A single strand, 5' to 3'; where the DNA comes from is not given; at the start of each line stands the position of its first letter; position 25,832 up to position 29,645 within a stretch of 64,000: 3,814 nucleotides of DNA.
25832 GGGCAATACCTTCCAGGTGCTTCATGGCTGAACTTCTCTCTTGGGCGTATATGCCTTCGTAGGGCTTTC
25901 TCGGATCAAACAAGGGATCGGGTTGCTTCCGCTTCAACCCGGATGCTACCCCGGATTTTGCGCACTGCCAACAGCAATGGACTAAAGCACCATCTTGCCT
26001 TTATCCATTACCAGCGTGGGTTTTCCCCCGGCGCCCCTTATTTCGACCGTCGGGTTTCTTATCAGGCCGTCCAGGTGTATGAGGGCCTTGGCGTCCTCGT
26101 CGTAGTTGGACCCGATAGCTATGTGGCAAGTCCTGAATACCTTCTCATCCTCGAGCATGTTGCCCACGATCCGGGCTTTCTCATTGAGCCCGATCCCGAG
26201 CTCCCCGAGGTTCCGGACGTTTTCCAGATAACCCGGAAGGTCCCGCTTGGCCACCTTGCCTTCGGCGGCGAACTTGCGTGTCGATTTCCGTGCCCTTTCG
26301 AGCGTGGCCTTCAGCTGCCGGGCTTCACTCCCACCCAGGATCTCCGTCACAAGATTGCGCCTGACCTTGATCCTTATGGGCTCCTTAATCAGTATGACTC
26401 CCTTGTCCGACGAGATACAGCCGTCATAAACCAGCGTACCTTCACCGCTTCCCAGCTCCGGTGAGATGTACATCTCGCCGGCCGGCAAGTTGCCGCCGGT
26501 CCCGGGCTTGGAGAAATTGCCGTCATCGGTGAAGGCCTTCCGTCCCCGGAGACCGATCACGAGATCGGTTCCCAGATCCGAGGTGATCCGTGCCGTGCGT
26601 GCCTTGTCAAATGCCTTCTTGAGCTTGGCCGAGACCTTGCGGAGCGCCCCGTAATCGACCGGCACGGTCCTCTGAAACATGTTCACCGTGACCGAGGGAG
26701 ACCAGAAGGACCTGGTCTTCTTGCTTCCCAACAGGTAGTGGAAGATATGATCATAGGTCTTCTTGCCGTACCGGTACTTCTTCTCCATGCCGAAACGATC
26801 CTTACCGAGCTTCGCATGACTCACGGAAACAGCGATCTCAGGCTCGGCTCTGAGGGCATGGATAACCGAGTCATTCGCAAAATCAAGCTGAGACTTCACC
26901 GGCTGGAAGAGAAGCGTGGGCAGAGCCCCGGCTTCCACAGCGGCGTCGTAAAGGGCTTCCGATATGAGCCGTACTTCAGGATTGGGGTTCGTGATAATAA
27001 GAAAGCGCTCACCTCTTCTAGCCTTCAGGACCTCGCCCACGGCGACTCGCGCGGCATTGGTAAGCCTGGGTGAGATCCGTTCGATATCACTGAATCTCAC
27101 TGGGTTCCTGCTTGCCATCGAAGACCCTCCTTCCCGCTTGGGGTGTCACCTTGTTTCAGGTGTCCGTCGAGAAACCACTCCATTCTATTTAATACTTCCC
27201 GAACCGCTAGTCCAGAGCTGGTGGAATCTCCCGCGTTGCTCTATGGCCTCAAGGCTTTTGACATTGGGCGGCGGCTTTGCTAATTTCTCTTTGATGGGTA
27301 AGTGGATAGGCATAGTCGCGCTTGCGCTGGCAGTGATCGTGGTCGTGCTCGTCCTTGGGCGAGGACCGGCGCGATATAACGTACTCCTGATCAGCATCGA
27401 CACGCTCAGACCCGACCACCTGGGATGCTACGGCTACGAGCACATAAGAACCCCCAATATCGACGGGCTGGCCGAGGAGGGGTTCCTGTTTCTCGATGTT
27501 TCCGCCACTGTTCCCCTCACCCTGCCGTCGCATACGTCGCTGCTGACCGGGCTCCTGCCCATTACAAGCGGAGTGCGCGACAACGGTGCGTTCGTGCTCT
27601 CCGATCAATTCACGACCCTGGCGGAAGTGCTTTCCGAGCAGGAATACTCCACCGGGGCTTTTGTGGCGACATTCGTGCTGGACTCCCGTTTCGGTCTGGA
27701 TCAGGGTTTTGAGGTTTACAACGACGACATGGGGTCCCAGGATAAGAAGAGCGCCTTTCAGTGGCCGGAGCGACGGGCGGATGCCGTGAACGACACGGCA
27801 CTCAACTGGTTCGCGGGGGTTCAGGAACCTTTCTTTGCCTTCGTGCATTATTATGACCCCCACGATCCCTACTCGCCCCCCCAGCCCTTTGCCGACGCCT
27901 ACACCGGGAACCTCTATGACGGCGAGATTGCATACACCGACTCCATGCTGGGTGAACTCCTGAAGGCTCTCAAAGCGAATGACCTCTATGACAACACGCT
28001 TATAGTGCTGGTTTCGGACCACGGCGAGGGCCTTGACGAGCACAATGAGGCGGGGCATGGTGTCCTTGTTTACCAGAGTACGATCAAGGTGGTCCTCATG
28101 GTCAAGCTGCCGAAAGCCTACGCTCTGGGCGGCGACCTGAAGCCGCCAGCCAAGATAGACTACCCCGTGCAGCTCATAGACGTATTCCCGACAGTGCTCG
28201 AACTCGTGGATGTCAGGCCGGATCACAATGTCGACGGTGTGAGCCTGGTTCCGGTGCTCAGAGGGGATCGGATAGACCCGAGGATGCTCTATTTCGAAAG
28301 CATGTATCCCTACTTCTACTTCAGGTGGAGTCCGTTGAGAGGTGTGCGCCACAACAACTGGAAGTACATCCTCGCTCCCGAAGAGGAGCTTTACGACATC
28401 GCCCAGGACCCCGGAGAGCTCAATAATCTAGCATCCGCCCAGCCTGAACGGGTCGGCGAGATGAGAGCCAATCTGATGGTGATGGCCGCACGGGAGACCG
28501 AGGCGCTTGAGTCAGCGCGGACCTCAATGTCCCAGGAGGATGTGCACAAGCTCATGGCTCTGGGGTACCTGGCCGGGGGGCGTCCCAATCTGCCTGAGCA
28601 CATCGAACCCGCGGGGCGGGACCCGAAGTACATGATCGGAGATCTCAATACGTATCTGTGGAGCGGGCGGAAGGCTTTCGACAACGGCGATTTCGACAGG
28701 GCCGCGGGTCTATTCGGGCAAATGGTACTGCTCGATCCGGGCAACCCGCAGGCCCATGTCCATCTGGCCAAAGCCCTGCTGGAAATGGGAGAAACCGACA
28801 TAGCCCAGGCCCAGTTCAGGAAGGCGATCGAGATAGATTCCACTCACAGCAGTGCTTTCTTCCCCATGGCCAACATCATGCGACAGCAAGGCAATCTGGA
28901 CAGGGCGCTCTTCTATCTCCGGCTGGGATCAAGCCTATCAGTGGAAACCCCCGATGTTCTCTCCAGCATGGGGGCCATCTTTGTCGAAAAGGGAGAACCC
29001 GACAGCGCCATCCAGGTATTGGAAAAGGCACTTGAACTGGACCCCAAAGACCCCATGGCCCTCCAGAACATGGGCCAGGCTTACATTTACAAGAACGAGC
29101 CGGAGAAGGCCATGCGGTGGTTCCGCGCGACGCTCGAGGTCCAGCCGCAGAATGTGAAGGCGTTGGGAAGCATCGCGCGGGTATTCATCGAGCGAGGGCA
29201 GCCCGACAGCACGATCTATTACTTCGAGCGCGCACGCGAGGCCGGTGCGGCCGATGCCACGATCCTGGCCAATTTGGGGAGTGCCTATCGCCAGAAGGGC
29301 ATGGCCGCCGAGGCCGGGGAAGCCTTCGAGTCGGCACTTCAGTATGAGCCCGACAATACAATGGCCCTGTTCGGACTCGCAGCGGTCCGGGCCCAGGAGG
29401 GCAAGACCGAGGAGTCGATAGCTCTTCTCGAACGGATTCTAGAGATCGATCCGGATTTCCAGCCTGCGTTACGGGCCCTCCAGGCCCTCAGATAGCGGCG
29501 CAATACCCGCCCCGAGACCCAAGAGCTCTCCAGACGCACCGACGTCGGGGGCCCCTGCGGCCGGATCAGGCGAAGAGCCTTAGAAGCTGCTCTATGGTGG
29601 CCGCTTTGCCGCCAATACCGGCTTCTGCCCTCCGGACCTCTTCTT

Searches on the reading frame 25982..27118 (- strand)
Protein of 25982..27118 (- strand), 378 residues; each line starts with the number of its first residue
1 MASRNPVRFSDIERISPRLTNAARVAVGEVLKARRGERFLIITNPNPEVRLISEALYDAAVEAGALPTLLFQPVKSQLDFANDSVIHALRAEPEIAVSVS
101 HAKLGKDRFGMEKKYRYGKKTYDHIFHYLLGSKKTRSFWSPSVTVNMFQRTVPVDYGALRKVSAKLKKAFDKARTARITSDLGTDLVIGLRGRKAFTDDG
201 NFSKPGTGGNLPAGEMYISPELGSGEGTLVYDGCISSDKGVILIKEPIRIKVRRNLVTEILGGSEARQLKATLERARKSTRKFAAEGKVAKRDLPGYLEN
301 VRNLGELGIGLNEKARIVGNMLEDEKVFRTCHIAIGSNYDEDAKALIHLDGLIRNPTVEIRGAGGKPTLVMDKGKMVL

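Call 44: search_protein_families(library=pfam, proteins=[window:25982-27118:-], max_evalue=0.00001)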
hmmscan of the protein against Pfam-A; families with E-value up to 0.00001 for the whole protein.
window:25982-27118:- (378 aa): 1 family
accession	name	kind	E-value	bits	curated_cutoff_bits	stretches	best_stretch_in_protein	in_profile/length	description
PF02073.20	Peptidase_M29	-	1.7e-09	37.5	27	0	167-232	196-265/406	Thermophilic metalloprotease (M29)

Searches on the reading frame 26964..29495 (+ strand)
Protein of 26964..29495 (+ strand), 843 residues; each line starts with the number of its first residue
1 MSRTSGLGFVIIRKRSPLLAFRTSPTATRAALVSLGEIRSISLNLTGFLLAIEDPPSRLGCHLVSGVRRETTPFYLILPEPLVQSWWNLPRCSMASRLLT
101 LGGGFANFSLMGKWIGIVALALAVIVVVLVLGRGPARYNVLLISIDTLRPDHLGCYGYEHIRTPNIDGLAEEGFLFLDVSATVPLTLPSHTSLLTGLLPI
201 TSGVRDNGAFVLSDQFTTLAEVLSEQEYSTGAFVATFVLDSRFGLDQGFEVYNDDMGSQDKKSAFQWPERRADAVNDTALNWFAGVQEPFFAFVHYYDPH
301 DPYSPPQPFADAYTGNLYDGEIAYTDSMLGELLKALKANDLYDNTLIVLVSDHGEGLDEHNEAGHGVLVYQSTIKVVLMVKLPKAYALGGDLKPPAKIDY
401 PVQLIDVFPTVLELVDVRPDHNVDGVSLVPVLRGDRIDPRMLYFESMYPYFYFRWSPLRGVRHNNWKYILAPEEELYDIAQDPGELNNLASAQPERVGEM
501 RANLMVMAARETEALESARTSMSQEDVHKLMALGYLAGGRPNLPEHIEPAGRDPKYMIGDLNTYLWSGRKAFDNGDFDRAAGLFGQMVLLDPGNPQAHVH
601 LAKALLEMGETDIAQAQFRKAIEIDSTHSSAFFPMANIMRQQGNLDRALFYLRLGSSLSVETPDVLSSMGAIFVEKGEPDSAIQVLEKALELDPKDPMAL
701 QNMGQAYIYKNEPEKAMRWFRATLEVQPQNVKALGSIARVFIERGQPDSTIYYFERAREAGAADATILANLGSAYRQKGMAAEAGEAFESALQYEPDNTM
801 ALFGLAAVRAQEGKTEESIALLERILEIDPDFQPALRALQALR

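Call 44: search_protein_families(library=pfam, proteins=[window:26964-29495:+], max_evalue=0.00001)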
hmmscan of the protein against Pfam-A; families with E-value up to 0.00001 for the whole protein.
window:26964-29495:+ (843 aa): 25 families
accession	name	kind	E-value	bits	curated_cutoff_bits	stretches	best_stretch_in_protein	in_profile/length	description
PF00884.28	Sulfatase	-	1.8e-41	142.9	25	1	139-417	2-301/301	Sulfatase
PF07719.23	TPR_2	-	3.3e-35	117.7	27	0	766-798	2-34/34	Tetratricopeptide repeat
PF14559.12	TPR_19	-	5.7e-35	119.9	25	3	777-841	3-66/68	Tetratricopeptide repeat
PF00515.34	TPR_1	-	2.9e-32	109.6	27.8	0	664-696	2-34/34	Tetratricopeptide repeat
PF13181.12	TPR_8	-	2e-27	93.4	25.7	0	766-798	2-34/34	Tetratricopeptide repeat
PF13431.12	TPR_17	-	3e-26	89.9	24.4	0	686-716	2-32/34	Tetratricopeptide repeat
PF13428.12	TPR_14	-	1.1e-23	81.7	23.5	0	668-705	6-43/44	Tetratricopeptide repeat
PF13414.12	TPR_11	-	6.5e-23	80.6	26.8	1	670-707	1-38/42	TPR repeat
PF13432.12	TPR_16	-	1.1e-22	80.5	32.7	1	771-831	3-63/65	Tetratricopeptide repeat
PF13424.12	TPR_12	-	8.4e-20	71.2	30.1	0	765-829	3-75/77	Tetratricopeptide repeat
PF13176.12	TPR_7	-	7.2e-19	66.7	27.9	0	666-697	2-35/36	Tetratricopeptide repeat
PF23914.1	TPR_CcmH_CycH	-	1.6e-17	64.2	42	1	669-758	56-148/158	Cytochrome c-type biogenesis protein H TPR domain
PF01663.27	Phosphodiest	-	1.3e-15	58.3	23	1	140-354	1-220/342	Type I phosphodiesterase / nucleotide pyrophosphatase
PF13174.12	TPR_6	-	2.2e-13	50.3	26.3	0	801-831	2-32/33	Tetratricopeptide repeat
PF16347.10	SGSH_C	-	1.4e-11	45.2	29.3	1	368-492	10-134/154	N-sulphoglucosamine sulphohydrolase, C-terminal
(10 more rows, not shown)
